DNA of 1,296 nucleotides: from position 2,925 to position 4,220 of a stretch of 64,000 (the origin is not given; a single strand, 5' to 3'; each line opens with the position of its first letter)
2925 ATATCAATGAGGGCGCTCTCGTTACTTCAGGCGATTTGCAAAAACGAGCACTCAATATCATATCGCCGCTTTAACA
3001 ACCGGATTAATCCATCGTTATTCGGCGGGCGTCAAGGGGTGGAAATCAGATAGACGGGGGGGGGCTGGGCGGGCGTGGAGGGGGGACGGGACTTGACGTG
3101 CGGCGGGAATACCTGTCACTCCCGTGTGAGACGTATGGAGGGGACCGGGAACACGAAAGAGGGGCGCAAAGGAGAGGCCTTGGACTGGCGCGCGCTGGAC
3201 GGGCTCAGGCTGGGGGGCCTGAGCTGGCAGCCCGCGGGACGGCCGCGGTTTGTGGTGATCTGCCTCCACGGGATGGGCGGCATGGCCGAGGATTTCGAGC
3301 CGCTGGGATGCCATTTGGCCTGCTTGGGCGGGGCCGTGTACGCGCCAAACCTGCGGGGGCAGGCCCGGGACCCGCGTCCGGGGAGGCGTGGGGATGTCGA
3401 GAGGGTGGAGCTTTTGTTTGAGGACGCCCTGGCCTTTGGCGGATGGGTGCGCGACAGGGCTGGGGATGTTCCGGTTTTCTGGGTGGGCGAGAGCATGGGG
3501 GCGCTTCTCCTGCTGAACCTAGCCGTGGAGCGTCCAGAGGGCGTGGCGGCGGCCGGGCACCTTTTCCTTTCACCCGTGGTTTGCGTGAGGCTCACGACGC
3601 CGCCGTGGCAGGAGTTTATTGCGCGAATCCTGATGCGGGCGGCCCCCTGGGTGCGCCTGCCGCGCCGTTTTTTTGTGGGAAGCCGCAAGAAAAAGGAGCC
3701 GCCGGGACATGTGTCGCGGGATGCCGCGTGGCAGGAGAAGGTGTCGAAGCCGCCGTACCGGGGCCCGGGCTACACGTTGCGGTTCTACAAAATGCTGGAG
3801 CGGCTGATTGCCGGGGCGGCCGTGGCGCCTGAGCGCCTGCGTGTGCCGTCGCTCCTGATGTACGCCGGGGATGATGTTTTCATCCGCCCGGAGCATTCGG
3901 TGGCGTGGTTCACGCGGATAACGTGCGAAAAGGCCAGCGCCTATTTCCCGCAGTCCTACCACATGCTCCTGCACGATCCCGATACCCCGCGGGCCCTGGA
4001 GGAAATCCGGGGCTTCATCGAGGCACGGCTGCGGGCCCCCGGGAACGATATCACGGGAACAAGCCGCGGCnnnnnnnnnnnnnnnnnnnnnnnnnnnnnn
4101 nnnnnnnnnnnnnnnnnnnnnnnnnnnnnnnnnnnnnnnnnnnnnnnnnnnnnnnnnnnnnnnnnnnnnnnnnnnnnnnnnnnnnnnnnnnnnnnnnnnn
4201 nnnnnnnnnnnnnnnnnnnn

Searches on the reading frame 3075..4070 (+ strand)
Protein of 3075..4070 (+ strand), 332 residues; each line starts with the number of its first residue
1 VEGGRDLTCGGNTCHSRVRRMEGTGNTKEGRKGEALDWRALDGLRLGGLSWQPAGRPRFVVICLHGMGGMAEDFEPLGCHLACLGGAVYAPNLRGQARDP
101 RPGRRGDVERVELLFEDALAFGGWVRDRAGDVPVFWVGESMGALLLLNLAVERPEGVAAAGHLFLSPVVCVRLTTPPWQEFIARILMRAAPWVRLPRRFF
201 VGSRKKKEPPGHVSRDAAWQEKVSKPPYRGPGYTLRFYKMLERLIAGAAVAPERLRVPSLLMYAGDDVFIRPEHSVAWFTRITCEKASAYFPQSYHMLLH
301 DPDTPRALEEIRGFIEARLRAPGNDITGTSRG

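Call 54: search_protein_families(library=pfam, proteins=[window:3075-4070:+], max_evalue=0.00001)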
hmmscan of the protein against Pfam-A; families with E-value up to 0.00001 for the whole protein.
window:3075-4070:+ (332 aa): 3 families
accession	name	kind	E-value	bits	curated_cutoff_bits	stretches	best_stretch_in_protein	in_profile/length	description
PF12146.15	Hydrolase_4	-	1e-36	126.9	27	1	56-303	2-239/239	Serine aminopeptidase, S33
PF00561.26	Abhydrolase_1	-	7.7e-14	52.4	25.8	1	60-159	2-96/245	alpha/beta hydrolase fold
PF12697.13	Abhydrolase_6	-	6.7e-13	50.2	26.3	1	61-303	1-212/217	Alpha/beta hydrolase family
